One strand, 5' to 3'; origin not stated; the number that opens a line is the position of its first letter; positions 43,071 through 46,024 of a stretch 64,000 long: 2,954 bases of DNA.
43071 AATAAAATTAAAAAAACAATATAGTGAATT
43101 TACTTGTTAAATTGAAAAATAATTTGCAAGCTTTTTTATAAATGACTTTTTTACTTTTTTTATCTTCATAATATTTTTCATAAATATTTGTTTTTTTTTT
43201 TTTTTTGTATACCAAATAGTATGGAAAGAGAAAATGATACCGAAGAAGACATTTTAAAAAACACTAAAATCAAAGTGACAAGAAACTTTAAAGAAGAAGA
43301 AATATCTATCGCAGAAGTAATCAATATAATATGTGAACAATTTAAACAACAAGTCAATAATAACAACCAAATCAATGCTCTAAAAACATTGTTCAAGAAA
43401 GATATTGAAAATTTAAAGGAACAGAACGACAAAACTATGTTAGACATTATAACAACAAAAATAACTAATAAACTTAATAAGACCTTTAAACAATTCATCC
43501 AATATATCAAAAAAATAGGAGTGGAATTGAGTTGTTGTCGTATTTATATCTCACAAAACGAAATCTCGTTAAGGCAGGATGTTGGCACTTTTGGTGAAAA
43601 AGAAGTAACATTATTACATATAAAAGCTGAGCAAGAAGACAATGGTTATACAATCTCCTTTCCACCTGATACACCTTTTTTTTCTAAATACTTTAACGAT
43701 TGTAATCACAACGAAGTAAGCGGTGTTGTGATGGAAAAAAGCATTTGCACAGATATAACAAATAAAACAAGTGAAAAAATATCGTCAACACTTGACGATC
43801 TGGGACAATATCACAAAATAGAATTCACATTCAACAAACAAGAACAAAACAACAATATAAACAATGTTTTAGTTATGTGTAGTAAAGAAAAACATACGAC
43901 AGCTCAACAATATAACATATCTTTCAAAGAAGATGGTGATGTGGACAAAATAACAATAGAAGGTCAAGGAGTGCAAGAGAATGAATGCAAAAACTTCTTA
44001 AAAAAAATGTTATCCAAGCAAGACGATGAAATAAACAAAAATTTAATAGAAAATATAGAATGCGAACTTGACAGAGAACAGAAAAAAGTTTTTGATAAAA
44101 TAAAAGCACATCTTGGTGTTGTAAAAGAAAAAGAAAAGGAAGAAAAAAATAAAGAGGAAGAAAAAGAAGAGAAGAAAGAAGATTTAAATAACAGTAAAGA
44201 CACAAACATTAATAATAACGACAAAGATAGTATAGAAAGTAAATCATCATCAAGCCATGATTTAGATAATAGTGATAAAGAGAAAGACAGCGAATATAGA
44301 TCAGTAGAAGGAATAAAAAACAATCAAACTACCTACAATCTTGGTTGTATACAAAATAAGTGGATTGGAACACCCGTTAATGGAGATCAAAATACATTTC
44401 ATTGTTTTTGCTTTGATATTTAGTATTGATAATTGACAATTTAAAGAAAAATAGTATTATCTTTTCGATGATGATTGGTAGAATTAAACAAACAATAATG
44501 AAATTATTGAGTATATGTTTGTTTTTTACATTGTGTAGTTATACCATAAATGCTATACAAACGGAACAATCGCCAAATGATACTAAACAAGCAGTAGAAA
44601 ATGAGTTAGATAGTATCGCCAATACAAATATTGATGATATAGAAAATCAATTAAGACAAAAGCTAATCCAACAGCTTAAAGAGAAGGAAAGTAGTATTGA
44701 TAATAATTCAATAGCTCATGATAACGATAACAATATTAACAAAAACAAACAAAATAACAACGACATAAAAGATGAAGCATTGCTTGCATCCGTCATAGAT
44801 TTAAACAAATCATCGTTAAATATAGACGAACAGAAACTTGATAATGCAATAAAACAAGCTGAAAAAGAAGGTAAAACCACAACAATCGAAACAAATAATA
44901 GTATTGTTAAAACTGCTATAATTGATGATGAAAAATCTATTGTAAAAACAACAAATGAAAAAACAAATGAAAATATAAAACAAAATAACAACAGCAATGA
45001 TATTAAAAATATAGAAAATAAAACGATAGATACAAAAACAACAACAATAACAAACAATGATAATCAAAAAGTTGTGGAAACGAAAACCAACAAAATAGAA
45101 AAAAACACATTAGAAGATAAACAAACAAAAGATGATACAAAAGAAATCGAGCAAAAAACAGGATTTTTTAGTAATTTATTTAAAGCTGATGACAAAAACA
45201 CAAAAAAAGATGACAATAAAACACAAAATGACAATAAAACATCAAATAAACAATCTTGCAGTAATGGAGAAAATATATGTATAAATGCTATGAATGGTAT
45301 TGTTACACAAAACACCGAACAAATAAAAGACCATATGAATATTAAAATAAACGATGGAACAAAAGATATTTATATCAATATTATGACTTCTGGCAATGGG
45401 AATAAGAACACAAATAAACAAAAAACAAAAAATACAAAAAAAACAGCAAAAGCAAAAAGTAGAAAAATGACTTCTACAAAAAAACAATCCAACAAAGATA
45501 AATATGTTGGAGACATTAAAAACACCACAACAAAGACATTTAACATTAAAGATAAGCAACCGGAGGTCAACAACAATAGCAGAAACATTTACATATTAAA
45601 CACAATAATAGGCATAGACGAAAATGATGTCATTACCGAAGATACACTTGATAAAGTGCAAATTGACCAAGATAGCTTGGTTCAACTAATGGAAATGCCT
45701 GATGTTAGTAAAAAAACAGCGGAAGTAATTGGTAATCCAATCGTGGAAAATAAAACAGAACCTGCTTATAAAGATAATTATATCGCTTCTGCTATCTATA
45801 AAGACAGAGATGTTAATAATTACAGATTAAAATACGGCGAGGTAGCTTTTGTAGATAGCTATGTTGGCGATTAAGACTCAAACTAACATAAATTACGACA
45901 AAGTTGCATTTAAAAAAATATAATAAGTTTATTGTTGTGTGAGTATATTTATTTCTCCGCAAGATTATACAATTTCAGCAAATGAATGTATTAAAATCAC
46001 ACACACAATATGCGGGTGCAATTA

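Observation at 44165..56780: Duplicated 350-bp cassette gives two unrelated proteins the same Cys-rich C-terminal domain on either side of virB4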

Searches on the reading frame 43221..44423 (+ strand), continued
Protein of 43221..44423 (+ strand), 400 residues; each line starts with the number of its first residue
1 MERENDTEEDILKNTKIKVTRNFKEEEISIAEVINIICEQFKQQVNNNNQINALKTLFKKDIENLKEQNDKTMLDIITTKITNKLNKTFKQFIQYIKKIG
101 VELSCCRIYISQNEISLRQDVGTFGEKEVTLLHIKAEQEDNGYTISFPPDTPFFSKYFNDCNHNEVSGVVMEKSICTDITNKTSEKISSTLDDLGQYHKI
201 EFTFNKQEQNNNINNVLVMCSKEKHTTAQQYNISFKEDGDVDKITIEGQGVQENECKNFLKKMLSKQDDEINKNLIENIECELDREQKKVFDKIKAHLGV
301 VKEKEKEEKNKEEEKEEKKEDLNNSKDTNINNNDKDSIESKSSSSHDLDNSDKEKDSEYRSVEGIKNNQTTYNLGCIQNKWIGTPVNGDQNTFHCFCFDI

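Call 90: search_solved_structures(query=A5, max_evalue=10, show_alignments=3)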
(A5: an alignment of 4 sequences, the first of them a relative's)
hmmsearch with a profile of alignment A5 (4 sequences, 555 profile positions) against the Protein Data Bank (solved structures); distinct sequences matched with E-value up to 10: 5.
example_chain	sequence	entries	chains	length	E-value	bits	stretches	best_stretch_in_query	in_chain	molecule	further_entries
1ksi_A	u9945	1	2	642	0.25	13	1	422-498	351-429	COPPER AMINE OXIDASE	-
1w2z_A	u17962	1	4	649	0.25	13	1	422-498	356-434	AMINE OXIDASE, COPPER CONTAINING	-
3mlg_A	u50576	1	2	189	0.39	12.3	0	89-149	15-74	2X chimera of Helicobacter pylori protein HP0242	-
21gi_A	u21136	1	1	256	0.67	11.6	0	89-149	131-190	A designed protein Three-twist Knot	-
2fyh_A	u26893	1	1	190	1.3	10.7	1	125-172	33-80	putative integral membrane transport protein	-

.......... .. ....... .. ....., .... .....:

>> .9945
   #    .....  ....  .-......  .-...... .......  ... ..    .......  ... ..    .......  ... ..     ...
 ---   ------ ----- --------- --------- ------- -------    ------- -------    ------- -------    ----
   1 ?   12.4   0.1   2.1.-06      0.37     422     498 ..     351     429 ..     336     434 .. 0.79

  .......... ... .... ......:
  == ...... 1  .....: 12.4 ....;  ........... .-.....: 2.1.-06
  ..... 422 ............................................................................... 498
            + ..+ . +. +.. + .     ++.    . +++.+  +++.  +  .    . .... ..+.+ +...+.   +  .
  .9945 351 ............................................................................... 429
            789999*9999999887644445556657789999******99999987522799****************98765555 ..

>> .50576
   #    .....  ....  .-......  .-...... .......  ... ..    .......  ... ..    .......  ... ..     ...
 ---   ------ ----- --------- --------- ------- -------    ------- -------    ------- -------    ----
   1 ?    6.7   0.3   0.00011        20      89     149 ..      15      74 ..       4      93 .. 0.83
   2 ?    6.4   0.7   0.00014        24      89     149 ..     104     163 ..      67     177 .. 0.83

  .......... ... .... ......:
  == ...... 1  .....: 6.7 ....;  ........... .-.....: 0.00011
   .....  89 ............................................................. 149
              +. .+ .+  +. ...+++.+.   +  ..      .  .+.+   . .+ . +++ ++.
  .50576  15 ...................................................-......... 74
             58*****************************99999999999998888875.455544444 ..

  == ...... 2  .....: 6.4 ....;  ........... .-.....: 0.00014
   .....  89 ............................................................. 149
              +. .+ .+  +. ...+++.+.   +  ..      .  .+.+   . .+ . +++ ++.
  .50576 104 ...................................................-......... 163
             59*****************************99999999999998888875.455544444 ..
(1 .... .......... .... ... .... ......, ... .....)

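Call 91: search_solved_structures(query=A8, max_evalue=10)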
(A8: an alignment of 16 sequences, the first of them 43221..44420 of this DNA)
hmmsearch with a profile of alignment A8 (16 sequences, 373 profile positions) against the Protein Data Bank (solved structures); distinct sequences matched with E-value up to 10: 1.
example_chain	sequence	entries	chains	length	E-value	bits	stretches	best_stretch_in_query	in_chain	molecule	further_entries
9vh1_D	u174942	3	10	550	0.28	13.8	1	274-303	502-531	Retron Ec78 probable ATPase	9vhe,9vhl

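Call 99: find_related_loci(query=A9, collection=metagenome_contigs, flank=8000)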
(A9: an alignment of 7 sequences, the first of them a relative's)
Query A9 (361 aa) in metagenome_contigs; peptide patterns used: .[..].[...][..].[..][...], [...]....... (x = any residue, [..] = any of these).
457 stretches matched a pattern, but none encodes a relative of the query by tblastn (E <= 1e-3).

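Call 105: fold_search(model_id=the predicted structure, library=viral)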
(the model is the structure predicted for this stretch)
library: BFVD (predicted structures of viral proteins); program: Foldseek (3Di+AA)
matches with E <= 10: 394; with E <= 0.001: 0
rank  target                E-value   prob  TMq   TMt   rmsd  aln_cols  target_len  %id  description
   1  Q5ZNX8                5.5e-02  0.44  0.15  0.12  25.1       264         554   10  Uncharacterized protein [Bracoviriform congregatae]
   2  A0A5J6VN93            5.5e-02  0.18  0.14  0.14  11.5       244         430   11  Uncharacterized protein [Megaviridae environmental sample]
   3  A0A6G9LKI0            1.0e-01  0.35  0.15  0.08  17.0       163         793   10  (no name in the UniProt tables at hand)
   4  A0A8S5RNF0            1.4e-01  0.09  0.12  0.17  19.6       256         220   14  SMODS-associating 2TM beta-strand rich effector domain-containing protein [virus sp. ctBS918]
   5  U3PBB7                1.7e-01  0.07  0.09  0.05  41.6       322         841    9  Tail fiber protein [Burkholderia phage JG068]
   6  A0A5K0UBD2            1.8e-01  0.30  0.13  0.21  22.8       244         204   13  Uncharacterized protein [Yasminevirus sp. GU-2018]
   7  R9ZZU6                1.8e-01  0.09  0.11  0.04  39.9       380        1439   12  Uncharacterized protein [Cellulophaga phage phi46:3]
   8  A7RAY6                2.4e-01  0.18  0.14  0.07  12.1       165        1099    5  (no name in the UniProt tables at hand)
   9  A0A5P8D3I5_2          2.4e-01  0.09  0.15  0.08  27.4       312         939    9  (no name in the UniProt tables at hand)
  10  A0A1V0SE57            2.6e-01  0.16  0.18  0.21  14.6       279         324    9  Uncharacterized protein [Indivirus ILV1]
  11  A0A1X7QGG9            2.7e-01  0.15  0.13  0.15  18.4       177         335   10  (no name in the UniProt tables at hand)
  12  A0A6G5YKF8            2.7e-01  0.12  0.10  0.16   9.8       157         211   10  (no name in the UniProt tables at hand)
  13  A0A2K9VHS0            3.1e-01  0.12  0.17  0.16  25.4       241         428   11  Tail fiber protein [Pseudomonas phage Littlefix]
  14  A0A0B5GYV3            3.8e-01  0.07  0.10  0.03  40.1       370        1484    7  Tail fiber protein [Vibrio phage phi 3]
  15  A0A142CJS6            4.0e-01  0.14  0.11  0.18  12.2       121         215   10  (no name in the UniProt tables at hand)
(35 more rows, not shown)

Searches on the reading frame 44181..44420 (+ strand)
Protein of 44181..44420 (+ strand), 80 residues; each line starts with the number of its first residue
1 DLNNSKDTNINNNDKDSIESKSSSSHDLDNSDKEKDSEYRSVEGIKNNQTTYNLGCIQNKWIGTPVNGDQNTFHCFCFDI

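Call 22: find_related_loci(query=A2, collection=genome_contigs, flank=6000)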
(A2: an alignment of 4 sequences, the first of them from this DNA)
Query A2 (80 aa) in genome_contigs; peptide patterns used: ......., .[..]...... (x = any residue, [..] = any of these).
107 stretches matched a pattern, but none encodes a relative of the query by tblastn (E <= 1e-3).

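Call 24: find_related_loci(query=A2, collection=viral_contigs, flank=6000)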
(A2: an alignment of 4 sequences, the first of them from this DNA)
Query A2 (80 aa) in viral_contigs; peptide patterns used: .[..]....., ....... (x = any residue, [..] = any of these).
170 stretches matched a pattern, but none encodes a relative of the query by tblastn (E <= 1e-3).

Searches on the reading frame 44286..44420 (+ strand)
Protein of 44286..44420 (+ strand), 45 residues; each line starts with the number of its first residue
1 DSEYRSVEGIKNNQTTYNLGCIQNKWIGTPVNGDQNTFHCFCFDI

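Call 17: find_homologous_proteins(query=window:44286-44420:+, max_evalue=10)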
Query seq(45 aa) (45 aa): 1 proteins with E <= 10 among 1 candidates.
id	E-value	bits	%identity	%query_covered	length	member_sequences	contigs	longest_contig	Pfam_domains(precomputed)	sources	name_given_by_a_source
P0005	7.3e-16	74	80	98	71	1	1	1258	-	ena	-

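Call 19: find_encoding_contigs(protein=P0005, flank=10000)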
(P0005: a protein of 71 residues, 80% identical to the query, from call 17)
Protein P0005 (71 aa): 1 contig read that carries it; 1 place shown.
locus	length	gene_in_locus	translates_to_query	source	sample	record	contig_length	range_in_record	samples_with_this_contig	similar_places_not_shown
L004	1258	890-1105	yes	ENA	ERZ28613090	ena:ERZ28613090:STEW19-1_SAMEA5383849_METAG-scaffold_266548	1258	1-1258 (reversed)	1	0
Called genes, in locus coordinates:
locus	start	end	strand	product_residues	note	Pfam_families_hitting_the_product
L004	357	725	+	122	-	-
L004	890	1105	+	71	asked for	-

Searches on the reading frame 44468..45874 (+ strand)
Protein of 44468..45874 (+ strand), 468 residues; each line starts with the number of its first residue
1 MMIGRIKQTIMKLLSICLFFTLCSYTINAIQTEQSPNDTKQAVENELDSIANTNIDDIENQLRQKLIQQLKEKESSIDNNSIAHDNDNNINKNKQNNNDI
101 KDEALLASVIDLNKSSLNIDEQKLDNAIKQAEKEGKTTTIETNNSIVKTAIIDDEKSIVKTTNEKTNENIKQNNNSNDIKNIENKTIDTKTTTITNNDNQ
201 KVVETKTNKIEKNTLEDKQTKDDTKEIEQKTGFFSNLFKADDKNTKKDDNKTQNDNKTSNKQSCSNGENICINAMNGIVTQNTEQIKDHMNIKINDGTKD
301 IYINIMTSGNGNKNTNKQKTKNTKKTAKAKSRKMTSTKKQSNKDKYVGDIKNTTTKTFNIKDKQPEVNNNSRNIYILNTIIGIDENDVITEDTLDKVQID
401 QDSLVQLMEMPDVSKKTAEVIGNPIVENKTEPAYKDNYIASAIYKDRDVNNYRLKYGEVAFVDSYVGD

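Call 10: search_protein_families(library=pfam, proteins=[window:44468-45874:+], max_evalue=0.01)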
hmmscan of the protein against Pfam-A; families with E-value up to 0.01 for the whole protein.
window:44468-45874:+ (468 aa): 0 families

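Call 32: search_protein_families(library=phrogs, proteins=[window:44468-45874:+], max_evalue=0.01)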
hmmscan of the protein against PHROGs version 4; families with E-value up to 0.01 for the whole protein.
window:44468-45874:+ (468 aa): 0 families
